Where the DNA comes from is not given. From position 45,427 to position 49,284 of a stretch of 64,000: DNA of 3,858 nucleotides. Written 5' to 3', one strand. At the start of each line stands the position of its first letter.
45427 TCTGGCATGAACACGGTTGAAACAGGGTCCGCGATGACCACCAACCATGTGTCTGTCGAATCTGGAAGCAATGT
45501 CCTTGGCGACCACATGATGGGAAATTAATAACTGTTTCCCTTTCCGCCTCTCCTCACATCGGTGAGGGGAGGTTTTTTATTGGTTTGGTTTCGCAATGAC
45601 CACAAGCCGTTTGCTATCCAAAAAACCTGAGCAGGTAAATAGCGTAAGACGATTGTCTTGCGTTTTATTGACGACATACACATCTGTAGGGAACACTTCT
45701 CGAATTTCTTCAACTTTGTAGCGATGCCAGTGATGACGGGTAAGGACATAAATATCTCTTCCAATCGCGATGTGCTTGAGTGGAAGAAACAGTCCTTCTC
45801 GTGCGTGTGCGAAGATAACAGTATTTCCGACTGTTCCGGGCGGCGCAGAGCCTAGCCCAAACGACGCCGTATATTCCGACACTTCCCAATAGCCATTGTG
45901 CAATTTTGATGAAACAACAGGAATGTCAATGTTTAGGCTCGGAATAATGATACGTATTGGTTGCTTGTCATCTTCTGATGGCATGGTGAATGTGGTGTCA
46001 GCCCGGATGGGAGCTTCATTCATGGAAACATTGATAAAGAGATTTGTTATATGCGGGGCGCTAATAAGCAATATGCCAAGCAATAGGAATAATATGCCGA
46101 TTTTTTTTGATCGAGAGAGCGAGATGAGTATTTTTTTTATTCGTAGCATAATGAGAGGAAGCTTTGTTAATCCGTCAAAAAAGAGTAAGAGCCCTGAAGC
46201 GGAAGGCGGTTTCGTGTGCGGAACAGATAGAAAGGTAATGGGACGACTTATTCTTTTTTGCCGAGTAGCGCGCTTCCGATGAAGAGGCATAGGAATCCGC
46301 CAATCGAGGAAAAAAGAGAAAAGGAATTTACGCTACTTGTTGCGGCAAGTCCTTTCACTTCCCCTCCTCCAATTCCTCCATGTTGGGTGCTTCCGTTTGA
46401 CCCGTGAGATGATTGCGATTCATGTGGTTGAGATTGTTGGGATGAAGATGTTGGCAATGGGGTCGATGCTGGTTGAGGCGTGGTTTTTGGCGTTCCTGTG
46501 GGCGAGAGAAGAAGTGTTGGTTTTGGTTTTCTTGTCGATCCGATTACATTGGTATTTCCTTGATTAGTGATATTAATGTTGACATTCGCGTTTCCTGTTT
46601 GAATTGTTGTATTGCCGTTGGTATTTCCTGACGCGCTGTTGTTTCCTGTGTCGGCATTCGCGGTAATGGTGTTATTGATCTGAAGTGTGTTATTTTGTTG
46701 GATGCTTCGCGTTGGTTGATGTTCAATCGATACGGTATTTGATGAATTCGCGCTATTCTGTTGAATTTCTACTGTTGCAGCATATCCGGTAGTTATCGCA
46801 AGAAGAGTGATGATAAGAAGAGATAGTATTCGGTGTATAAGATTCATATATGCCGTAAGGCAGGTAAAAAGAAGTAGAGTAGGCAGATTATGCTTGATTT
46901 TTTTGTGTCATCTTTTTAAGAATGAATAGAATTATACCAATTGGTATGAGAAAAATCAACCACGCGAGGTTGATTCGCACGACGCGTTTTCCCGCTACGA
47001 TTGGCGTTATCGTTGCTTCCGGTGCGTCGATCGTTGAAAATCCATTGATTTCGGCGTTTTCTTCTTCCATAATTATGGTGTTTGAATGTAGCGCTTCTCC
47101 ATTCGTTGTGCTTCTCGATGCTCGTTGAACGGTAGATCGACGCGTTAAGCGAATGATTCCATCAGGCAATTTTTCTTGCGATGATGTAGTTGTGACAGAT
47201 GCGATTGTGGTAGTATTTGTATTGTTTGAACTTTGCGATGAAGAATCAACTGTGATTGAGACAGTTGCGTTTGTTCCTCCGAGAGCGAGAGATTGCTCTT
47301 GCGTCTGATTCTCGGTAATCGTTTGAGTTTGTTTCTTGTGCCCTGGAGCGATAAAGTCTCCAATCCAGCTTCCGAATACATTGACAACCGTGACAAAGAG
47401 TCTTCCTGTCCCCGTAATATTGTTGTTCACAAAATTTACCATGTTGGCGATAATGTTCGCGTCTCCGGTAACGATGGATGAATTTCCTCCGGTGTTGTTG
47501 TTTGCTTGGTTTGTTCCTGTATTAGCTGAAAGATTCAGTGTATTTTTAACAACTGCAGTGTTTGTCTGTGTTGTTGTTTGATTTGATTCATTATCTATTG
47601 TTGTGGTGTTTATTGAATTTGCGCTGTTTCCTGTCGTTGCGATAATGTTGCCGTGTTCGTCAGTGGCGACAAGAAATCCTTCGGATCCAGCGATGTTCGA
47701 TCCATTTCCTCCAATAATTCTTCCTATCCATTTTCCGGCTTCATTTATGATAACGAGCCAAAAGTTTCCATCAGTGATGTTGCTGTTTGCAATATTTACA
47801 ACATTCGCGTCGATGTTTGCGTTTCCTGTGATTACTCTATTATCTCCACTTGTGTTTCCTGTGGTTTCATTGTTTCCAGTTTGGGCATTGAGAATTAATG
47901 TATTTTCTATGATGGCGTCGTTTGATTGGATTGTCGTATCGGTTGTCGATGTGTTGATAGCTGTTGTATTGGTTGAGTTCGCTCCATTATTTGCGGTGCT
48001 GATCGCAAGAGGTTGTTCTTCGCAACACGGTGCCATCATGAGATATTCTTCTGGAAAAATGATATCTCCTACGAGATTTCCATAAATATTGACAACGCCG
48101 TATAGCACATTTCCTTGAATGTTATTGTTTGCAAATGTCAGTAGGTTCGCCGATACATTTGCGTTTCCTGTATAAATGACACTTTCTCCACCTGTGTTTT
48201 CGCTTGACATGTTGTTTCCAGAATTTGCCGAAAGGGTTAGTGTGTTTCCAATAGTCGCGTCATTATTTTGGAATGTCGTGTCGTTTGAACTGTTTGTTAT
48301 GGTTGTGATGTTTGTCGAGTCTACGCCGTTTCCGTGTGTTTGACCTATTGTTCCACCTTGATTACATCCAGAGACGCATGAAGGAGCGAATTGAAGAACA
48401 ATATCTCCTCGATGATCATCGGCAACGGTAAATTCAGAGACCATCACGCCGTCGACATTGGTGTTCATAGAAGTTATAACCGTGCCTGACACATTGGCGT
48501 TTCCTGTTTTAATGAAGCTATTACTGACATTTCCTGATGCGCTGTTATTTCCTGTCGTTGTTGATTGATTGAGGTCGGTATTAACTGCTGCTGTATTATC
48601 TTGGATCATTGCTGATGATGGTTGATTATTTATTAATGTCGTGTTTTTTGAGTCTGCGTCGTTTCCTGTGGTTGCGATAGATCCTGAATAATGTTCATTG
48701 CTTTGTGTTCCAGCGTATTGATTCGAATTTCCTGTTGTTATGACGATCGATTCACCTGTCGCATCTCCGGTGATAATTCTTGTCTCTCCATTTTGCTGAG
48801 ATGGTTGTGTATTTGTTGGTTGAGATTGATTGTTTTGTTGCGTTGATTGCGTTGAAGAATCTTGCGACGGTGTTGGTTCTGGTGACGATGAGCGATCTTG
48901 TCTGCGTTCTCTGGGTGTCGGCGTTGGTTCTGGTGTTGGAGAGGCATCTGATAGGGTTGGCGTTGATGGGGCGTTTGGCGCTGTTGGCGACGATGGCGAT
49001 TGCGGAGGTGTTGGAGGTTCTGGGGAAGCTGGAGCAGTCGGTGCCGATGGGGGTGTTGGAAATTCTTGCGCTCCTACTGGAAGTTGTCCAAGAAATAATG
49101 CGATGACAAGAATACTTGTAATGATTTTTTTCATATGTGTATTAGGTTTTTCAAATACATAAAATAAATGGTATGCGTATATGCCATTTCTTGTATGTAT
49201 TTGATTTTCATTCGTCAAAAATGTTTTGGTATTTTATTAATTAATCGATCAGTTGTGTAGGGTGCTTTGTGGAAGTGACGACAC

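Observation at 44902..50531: Four paralogous secreted proteins built from an unrecognised ~90-100 aa Asn/Thr/Gly-rich repeat with a conserved Cys pair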

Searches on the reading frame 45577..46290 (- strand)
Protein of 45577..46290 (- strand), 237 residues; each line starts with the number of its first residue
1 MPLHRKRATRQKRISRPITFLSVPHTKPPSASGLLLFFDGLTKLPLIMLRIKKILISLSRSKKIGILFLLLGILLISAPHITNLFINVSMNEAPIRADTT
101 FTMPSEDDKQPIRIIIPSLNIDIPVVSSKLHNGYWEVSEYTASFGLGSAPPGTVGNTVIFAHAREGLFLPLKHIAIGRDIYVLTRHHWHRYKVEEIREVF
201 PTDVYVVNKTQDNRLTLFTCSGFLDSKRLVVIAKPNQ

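Call 3: search_protein_families(library=pfam, proteins=[window:45577-46290:-], max_evalue=1)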
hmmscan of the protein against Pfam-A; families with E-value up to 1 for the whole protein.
window:45577-46290:- (237 aa): 1 family
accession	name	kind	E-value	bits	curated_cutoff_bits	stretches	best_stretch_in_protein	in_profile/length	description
PF04203.18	Sortase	-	1.2e-21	77.2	26.6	1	114-235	1-124/125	Sortase domain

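Call 4: search_protein_families(library=ncbifam, proteins=[window:45577-46290:-], max_evalue=1)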
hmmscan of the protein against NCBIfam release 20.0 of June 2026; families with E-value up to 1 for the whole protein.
window:45577-46290:- (237 aa): 7 families
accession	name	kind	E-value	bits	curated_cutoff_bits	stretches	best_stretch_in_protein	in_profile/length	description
TIGR01076.1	sortase_fam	subfamily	1.1e-10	41.5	39.35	1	114-233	3-125/136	sortase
NF033745.1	class_C_sortase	subfamily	5.7e-10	39.3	160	1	113-233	95-218/220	class C sortase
NF058671.1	sortase_SrtD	exception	1.1e-08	34.9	140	1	107-223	60-171/187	class D sortase, LPxTATN-specific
NF033747.1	class_E_sortase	subfamily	4.5e-08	33.2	160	1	109-234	69-204/211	class E sortase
NF033746.1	class_D_sortase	subfamily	4.6e-08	33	165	1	113-223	12-117/135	class D sortase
NF033748.1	class_F_sortase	subfamily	2.6e-07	30.4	166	1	107-227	7-140/155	class F sortase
TIGR03784.1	marine_sortase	equivalog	4e-07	29.8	158.25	1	146-223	82-159/174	class GN sortase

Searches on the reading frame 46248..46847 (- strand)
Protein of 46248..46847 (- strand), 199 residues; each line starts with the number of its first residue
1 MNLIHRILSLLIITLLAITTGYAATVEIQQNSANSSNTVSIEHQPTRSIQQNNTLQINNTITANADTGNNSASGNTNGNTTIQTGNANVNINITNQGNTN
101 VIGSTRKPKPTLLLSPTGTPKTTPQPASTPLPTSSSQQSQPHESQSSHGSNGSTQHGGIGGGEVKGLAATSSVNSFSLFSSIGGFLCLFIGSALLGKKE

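Call 3: search_protein_families(library=pfam, proteins=[window:46248-46847:-], max_evalue=1)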
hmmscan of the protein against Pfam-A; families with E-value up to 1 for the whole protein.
window:46248-46847:- (199 aa): 0 families

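Call 4: search_protein_families(library=ncbifam, proteins=[window:46248-46847:-], max_evalue=1)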
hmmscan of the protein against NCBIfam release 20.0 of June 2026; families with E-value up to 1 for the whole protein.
window:46248-46847:- (199 aa): 4 families
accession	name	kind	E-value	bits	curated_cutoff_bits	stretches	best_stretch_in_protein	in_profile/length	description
TIGR04526.1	predic_Ig_block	subfamily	0.00048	19.2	150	1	6-141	6-130/693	putative immunoglobulin-blocking virulence protein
NF040982.1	ComGD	equivalog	0.016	15.6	70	1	13-91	50-127/139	competence type IV pilus minor pilin ComGD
NF038340.1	SAR2788_fam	subfamily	0.061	13.1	50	1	7-102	4-91/177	SAR2788 family putative toxin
NF002997.0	PRK03761.1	equivalog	0.098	10.7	683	1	12-92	5-87/783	LPS assembly protein LptD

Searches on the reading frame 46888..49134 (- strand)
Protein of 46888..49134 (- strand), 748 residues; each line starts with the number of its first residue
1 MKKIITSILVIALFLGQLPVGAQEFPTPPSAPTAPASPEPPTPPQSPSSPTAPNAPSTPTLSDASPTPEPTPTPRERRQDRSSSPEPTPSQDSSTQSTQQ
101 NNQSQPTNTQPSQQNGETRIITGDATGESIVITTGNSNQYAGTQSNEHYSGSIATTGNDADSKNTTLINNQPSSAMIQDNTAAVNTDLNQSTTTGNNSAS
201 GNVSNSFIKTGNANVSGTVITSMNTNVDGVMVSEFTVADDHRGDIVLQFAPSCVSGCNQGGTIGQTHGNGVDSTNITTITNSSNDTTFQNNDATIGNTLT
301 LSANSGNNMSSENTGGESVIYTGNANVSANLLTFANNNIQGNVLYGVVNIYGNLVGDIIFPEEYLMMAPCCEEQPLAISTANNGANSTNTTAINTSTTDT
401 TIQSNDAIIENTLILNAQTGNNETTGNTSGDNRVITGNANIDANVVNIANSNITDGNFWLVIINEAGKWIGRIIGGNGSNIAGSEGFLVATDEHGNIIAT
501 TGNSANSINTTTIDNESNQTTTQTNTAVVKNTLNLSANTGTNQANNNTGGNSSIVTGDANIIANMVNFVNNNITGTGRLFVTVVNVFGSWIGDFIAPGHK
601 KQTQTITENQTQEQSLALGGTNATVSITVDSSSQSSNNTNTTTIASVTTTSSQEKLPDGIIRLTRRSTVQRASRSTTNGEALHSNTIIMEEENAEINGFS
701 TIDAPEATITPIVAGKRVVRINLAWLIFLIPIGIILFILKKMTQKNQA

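Call 3: search_protein_families(library=pfam, proteins=[window:46888-49134:-], max_evalue=1)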
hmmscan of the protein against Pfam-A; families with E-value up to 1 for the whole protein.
window:46888-49134:- (748 aa): 1 family
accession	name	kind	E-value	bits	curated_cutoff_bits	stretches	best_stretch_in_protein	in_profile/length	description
PF12396.14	DUF3659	-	0.062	13.6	24.8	1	462-503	14-50/61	Protein of unknown function (DUF3659)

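Call 4: search_protein_families(library=ncbifam, proteins=[window:46888-49134:-], max_evalue=1)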
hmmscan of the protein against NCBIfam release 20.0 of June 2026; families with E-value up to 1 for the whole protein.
window:46888-49134:- (748 aa): 1 family
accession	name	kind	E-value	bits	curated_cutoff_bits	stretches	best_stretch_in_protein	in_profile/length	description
NF033761.1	gliding_GltJ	equivalog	0.32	10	450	1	23-229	425-625/671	adventurous gliding motility protein GltJ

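Call 33: list_cluster_members(proteins=[P0001, window:46888-49134:-, window:46248-46847:-, window:44902-45528:+, window:45577-46290:-])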
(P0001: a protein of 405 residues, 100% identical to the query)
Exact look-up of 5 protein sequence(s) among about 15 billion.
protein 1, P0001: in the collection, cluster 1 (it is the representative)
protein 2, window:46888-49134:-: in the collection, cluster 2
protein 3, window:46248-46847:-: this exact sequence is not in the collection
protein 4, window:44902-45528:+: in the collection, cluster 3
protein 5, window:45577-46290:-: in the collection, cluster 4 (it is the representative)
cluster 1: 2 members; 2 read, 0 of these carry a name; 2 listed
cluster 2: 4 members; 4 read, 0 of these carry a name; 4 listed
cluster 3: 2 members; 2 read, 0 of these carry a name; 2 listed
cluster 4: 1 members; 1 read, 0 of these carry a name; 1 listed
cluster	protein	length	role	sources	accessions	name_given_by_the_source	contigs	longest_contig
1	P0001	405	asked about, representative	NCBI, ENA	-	-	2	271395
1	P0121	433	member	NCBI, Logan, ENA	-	-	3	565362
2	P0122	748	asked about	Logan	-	-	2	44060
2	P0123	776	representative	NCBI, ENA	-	-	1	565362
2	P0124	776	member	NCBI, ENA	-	-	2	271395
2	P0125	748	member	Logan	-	-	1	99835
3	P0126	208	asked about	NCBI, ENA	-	-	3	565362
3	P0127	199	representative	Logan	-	-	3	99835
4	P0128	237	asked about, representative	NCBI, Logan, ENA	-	-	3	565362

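Call 64: find_homologous_proteins(query=window:46888-49134:-, max_evalue=0.001)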
Query window:46888-49134:- (748 aa): 359 proteins with E <= 0.001 among 8000 candidates; the best 120 are listed.
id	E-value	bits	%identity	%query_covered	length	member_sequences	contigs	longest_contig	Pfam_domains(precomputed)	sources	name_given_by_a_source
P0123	0.0e+0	1564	100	100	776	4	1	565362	-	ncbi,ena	-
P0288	5.8e-249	846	59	100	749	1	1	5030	-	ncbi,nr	ncbi:MAG: hypothetical protein N3A54_04875 [Patescibacteria group bacterium]|nr:hypothetical protein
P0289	3.4e-224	765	55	100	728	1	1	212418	-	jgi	jgi:hypothetical protein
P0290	4.7e-196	672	50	100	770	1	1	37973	-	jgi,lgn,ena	-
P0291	1.0e-187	644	52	100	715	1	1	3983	-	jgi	jgi:hypothetical protein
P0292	2.7e-187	643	47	99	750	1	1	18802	-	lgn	-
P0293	3.3e-178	613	48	100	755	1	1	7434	-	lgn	-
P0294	1.6e-170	587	48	84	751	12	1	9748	-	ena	-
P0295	3.1e-163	563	44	100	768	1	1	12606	-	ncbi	-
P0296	1.4e-160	554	48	83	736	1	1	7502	-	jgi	jgi:hypothetical protein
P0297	2.6e-160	553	47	97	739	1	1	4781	-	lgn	-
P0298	2.4e-158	547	44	99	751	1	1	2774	-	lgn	-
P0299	7.1e-158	545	43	99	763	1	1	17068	-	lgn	-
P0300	1.2e-157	545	50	78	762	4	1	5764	-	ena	-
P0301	9.4e-157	542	45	90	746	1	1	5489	-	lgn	-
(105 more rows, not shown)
